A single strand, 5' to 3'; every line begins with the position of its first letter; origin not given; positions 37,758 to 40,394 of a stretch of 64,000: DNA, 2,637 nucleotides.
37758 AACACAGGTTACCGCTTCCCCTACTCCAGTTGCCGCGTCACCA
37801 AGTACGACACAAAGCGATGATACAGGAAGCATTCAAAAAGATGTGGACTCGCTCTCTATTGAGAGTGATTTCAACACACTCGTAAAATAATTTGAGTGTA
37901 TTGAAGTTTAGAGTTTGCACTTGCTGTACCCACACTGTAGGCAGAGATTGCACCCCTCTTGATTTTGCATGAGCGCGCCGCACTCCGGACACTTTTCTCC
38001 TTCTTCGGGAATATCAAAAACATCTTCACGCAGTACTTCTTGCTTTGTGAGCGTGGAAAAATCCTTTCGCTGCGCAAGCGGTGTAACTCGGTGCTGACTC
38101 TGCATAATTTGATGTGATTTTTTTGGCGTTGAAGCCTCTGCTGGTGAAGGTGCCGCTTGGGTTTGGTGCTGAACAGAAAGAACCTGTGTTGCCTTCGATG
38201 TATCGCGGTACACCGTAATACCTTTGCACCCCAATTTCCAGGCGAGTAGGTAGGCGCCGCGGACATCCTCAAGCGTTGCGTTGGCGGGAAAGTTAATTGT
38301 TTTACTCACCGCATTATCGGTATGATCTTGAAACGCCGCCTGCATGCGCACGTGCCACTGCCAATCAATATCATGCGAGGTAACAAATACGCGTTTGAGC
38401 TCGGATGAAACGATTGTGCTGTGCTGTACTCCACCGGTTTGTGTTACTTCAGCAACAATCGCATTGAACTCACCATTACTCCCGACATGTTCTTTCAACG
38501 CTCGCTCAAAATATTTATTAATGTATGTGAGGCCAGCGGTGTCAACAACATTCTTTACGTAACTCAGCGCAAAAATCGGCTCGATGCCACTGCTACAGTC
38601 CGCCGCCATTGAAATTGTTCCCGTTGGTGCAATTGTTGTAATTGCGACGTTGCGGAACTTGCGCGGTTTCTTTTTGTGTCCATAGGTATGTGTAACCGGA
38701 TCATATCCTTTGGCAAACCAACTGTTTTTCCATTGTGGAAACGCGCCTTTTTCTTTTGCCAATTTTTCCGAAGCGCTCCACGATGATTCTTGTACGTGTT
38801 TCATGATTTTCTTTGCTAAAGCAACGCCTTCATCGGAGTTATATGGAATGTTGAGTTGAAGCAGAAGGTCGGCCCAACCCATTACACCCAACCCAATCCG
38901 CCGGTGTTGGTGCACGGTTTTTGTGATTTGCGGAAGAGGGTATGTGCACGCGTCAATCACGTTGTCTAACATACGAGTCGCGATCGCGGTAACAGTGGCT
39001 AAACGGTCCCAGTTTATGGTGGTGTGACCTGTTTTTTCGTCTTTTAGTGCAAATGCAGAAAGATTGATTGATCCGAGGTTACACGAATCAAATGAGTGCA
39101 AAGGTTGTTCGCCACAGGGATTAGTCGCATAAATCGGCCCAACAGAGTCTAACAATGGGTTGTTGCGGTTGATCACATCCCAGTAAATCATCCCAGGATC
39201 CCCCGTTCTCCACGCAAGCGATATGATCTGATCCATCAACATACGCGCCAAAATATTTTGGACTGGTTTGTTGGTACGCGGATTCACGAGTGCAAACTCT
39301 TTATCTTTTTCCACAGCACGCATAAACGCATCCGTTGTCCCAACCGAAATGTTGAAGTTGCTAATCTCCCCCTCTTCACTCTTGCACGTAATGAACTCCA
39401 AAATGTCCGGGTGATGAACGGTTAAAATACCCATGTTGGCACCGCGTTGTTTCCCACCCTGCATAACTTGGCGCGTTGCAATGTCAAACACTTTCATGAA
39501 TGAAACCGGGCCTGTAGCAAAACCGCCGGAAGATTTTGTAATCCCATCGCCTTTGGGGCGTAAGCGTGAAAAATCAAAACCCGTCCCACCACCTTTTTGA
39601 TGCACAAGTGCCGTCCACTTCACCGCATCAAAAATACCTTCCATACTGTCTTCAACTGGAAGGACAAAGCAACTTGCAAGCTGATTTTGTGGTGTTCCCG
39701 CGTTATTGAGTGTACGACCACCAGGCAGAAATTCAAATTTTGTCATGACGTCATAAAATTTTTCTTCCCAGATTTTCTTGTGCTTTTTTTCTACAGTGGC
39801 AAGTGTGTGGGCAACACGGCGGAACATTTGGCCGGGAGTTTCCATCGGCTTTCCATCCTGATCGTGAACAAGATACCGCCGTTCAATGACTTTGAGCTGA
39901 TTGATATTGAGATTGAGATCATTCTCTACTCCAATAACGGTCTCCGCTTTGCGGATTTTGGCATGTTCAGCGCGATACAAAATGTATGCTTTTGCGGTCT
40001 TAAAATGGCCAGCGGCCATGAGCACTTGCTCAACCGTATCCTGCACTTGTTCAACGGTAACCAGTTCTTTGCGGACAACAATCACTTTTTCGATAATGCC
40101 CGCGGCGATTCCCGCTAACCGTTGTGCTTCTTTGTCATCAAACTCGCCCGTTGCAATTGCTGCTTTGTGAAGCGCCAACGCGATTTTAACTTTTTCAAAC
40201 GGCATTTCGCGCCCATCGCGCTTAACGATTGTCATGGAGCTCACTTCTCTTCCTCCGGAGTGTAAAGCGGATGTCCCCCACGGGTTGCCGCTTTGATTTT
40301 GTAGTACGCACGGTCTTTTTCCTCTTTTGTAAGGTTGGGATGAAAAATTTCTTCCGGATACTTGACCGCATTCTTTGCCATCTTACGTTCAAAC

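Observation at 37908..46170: nrdR-controlled operon with three tandem class II (B12-dependent) ribonucleotide reductase paralogs interleaved with MazG and Nudix NTP pyrophosphatases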

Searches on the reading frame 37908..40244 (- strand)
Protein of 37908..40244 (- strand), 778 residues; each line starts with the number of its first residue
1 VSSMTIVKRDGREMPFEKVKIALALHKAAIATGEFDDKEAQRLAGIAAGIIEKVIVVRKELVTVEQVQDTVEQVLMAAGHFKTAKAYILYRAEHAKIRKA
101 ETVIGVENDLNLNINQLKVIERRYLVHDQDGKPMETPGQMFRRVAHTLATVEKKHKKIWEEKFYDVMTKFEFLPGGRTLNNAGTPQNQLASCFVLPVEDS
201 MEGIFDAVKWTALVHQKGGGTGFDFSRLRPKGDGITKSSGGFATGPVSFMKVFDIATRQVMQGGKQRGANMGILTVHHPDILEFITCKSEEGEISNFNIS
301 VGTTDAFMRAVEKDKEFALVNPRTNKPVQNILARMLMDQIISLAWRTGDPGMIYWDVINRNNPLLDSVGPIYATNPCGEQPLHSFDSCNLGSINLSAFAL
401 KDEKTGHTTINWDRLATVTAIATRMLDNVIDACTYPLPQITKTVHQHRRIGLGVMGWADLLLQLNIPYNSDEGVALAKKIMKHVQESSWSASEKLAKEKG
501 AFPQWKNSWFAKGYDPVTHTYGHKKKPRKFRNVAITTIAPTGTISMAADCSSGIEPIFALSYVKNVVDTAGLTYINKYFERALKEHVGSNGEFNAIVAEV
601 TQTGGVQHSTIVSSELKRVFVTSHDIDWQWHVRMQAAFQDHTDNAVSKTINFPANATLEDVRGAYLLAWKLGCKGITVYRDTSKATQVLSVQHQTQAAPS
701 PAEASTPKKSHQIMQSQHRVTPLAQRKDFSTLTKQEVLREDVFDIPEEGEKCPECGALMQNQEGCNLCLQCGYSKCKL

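Call 4: search_protein_families(library=pfam, proteins=[window:37908-40244:-])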
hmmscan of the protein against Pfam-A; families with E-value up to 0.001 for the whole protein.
window:37908-40244:- (778 aa): 3 families
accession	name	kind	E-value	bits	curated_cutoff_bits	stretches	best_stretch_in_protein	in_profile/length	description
PF02867.20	Ribonuc_red_lgC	-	2.6e-136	455.7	23.9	1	190-679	1-523/523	Ribonucleotide reductase, barrel domain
PF00317.26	Ribonuc_red_lgN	-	2.1e-22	79.4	28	1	112-186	3-76/77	Ribonucleotide reductase, all-alpha domain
PF03477.21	ATP-cone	-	4.7e-21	75.6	25.8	1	4-95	1-87/88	ATP cone domain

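Call 5: search_protein_families(library=ncbifam, proteins=[window:37908-40244:-])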
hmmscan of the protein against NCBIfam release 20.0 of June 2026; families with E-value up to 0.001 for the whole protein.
window:37908-40244:- (778 aa): 24 families
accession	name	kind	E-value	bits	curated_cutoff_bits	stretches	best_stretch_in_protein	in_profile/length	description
NF006417.0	PRK08665.1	equivalog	5.3e-254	845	961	2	108-712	8-596/759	vitamin B12-dependent ribonucleotide reductase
NF005010.0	PRK06406.1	subfamily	1.5e-238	794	1125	2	157-697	217-733/771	vitamin B12-dependent ribonucleotide reductase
TIGR02504.1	NrdJ_Z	equivalog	1.2e-212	707.8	399.95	1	117-689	2-606/606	adenosylcobalamin-dependent ribonucleoside-diphosphate reductase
NF006207.0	PRK08332.1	equivalog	2.5e-146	489.1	2400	4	377-702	1242-1577/1684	vitamin B12-dependent ribonucleotide reductase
NF005122.0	PRK06556.1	equivalog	3.9e-112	375.7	859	3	529-720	540-739/960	vitamin B12-dependent ribonucleotide reductase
TIGR02506.1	NrdE_NrdA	equivalog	5.6e-110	368.6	341.05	2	330-677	247-610/616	ribonucleoside-diphosphate reductase subunit alpha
NF005544.0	PRK07207.1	equivalog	1.6e-99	334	965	3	326-709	538-939/965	ribonucleoside-diphosphate reductase subunit alpha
NF005991.0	PRK08115.1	equivalog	1.5e-92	311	854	2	329-773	431-852/858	vitamin B12-dependent ribonucleotide reductase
NF005401.0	PRK06948.1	subfamily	2e-90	304.2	906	1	135-695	30-596/604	ribonucleotide reductase-like protein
NF006577.0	PRK09102.1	equivalog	9.3e-89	298.3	620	1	98-700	11-587/604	ribonucleoside-diphosphate reductase subunit alpha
NF009028.0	PRK12364.1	equivalog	8.1e-83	278.8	1377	4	96-312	220-439/842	ribonucleoside-diphosphate reductase subunit alpha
NF009029.0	PRK12365.1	equivalog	5.1e-80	269.7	1350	4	330-518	625-810/1046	ribonucleoside-diphosphate reductase subunit alpha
NF005101.0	PRK06539.1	equivalog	1.4e-76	258.2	988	3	115-325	151-363/822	ribonucleoside-diphosphate reductase subunit alpha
NF005736.0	PRK07562.1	equivalog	7.2e-75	252.4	1737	4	296-507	396-602/1222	vitamin B12-dependent ribonucleotide reductase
NF005483.0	PRK07088.1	equivalog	6.4e-70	236.2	1214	3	82-328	128-378/764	ribonucleoside-diphosphate reductase subunit alpha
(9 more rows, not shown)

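Call 7: search_solved_structures(query=window:37908-40244:-, show_alignments=1)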
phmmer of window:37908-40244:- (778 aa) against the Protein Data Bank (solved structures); distinct sequences matched with E-value up to 0.001: 37.
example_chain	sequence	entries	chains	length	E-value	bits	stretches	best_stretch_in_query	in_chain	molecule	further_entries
1xjk_A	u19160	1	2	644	3.9e-112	379.2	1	180-690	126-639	ribonucleotide reductase, B12-dependent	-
1xje_A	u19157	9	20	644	3.9e-112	379.1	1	180-690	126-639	ribonucleotide reductase, B12-dependent | Ribonucleoside-diphosphate reductase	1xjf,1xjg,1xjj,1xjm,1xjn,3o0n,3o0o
5im3_A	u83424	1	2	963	5.9e-71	243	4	99-325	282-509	Ribonucleoside-diphosphate reductase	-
7b9p_A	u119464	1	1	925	1.8e-53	185.2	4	295-506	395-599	Vitamin B12-dependent ribonucleotide reductase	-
7b9q_A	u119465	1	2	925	1.8e-53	185.2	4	295-506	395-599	Vitamin B12-dependent ribonucleotide reductase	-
7agj_A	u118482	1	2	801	2.8e-52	181.3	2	87-323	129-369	Ribonucleoside-diphosphate reductase subunit alpha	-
5d1y_A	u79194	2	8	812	2e-50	175.1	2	331-686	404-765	Ribonucleoside-diphosphate reductase large subunit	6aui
3hnc_A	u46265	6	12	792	2e-50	175.1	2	331-685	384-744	Ribonucleoside-diphosphate reductase large subunit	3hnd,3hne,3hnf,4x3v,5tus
2wgh_A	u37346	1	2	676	3.6e-50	174.3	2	331-679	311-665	RIBONUCLEOSIDE-DIPHOSPHATE REDUCTASE LARGE SUBUNIT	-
6l3r_A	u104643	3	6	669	4.5e-50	174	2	331-676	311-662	Ribonucleoside-diphosphate reductase large subunit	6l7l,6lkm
1zyz_A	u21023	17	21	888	6.2e-50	173.5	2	330-691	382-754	Ribonucleoside-diphosphate reductase large chain 1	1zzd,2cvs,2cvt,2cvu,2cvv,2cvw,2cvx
3s8a_A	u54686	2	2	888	2.2e-49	171.7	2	330-691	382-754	Ribonucleoside-diphosphate reductase large chain 1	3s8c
3tb9_A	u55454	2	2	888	4e-49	170.8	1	99-690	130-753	Ribonucleoside-diphosphate reductase large chain 1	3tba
6dqw_A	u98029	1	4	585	2.3e-41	145.2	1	151-687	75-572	Ribonucleoside-diphosphate reductase, alpha chain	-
6dqx_A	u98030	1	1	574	5.8e-29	104.2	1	159-689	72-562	Ribonucleoside-diphosphate reductase, alpha chain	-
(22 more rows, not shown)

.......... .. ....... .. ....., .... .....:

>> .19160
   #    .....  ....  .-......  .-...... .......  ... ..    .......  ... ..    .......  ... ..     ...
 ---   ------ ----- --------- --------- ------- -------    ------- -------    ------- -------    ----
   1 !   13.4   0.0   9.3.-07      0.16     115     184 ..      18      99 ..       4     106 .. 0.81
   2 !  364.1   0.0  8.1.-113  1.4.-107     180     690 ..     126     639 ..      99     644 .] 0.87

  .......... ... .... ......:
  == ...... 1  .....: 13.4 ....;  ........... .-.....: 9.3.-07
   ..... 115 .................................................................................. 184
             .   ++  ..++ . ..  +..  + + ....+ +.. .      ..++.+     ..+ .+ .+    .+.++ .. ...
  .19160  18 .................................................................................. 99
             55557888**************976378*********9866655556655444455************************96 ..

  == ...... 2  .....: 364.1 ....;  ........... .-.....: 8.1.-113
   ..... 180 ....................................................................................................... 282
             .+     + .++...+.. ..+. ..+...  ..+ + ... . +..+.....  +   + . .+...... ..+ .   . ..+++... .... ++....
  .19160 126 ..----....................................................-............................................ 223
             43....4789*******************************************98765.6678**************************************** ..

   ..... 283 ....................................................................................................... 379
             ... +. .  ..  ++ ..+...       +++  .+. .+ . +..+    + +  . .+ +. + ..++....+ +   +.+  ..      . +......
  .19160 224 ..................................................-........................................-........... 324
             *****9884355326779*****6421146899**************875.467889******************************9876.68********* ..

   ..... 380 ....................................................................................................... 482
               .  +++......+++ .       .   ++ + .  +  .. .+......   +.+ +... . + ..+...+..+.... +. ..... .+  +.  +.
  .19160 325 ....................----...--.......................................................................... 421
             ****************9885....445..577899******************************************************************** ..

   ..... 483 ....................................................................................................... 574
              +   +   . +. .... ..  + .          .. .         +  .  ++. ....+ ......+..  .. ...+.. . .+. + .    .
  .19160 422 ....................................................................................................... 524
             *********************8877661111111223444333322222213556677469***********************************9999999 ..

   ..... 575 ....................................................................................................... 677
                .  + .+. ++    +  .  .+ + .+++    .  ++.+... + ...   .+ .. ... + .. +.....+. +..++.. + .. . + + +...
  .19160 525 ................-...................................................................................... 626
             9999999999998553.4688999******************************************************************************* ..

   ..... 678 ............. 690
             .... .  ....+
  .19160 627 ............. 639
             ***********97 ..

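Call 56: search_protein_representatives(protein=window:37908-40235:-)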
Query: 775 residues. Proteins with E-value up to 0.001 (for the whole library): 26676; up to 1e-10: 16720; up to 1e-30: 8247. The best 150 are listed.
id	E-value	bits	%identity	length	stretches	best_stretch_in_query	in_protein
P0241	0.0e+00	1643.5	87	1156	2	314-775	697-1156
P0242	2.9e-269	911.9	43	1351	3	109-700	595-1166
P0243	1.1e-266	903.4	44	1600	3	113-686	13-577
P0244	8.2e-202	688.9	51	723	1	3-693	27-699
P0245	4.2e-197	673.4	52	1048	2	3-375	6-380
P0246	1.5e-196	671.5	51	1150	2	257-696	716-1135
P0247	3.0e-195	667.2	52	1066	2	241-686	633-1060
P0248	1.5e-194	664.9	50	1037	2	3-554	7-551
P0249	3.0e-194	663.9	52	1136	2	217-687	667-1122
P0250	6.4e-194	662.8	50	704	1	3-688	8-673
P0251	7.1e-194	662.7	51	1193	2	217-693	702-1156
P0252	1.1e-193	662.1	49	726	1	3-688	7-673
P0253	1.5e-192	658.3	51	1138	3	369-688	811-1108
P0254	2.6e-192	657.5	50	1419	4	370-688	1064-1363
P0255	2.0e-191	654.6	50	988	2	217-688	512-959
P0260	6.2e-187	639.7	46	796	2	111-696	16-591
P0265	2.2e-182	624.7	47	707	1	3-688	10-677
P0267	5.7e-180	616.7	45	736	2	2-689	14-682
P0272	1.7e-176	605.2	47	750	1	3-697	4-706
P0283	4.8e-172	590.5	52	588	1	110-687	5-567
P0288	1.9e-171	588.6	46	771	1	3-774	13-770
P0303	2.3e-167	575.0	45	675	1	3-687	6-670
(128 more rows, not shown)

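Call 57: list_cluster_members(proteins=[P0244, P0250, P0252, P0265, P0272, P0283, P0288, P0303, P0267, P0260])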
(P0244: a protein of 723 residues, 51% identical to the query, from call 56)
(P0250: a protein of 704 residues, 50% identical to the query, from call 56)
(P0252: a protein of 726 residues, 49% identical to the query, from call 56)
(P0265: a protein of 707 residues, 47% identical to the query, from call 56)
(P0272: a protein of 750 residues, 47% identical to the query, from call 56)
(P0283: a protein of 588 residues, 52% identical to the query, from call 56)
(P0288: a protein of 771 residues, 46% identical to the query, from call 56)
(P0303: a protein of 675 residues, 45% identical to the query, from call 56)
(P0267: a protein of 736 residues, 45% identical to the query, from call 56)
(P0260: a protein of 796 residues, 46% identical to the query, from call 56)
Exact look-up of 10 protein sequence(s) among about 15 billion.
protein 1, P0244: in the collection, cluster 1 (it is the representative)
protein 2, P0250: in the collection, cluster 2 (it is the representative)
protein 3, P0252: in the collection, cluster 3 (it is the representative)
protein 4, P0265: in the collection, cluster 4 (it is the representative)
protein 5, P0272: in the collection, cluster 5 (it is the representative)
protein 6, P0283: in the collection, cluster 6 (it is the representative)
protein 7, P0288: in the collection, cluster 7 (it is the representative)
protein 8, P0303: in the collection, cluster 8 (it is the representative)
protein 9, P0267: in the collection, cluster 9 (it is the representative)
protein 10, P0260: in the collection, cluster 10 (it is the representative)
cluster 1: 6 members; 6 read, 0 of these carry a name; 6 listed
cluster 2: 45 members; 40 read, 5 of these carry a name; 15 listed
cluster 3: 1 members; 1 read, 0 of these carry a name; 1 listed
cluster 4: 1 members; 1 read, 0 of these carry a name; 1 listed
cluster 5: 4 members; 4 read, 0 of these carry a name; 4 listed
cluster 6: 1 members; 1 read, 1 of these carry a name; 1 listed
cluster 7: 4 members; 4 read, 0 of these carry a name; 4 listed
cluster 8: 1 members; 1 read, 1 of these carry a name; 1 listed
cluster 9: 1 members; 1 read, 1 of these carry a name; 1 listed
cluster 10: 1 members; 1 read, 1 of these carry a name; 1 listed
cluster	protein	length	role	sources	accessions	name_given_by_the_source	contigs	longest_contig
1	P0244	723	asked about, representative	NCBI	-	-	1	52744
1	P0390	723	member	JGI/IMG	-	-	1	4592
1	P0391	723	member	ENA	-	-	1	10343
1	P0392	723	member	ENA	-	-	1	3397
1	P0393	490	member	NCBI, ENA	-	-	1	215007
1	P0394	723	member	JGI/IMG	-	-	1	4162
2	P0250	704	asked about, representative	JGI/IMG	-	-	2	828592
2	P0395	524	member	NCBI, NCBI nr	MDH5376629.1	MAG: adenosylcobalamin-dependent ribonucleoside-diphosphate reductase, partial ... | adenosylcobalamin-dependent ribonucleoside-diphosphate reductase [Candidatus ...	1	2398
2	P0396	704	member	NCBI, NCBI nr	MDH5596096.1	MAG: vitamin B12-dependent ribonucleotide reductase [Candidatus Bathyarchaeota archaeon] | vitamin B12-dependent ribonucleotide reductase [Candidatus Bathyarchaeota archaeon]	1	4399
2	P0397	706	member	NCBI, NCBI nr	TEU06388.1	vitamin B12-dependent ribonucleotide reductase [Candidatus Bathyarchaeota archaeon] | MAG: vitamin B12-dependent ribonucleotide reductase [Candidatus Bathyarchaeota archaeon]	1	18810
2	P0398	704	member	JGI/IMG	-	ribonucleoside-diphosphate reductase alpha chain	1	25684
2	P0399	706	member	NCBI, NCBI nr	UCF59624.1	MAG: vitamin B12-dependent ribonucleotide reductase [Candidatus Bathyarchaeota archaeon]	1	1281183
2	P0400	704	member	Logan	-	-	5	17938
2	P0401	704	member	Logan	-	-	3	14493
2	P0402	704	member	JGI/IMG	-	-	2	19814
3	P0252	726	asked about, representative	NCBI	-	-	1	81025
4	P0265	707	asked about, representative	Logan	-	-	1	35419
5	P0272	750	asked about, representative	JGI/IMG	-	-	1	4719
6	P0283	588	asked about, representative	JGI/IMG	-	ribonucleoside-diphosphate reductase alpha chain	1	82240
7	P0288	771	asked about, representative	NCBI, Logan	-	-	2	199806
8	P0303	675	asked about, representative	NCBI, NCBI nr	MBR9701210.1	adenosylcobalamin-dependent ribonucleoside-diphosphate reductase [Candidatus ...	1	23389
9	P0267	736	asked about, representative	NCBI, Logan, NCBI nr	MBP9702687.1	adenosylcobalamin-dependent ribonucleoside-diphosphate reductase [Candidatus ...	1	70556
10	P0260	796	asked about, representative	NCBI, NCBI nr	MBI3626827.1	adenosylcobalamin-dependent ribonucleoside-diphosphate reductase, partial [Candidatus ... | adenosylcobalamin-dependent ribonucleoside-diphosphate reductase [Candidatus Uhrbacteria ...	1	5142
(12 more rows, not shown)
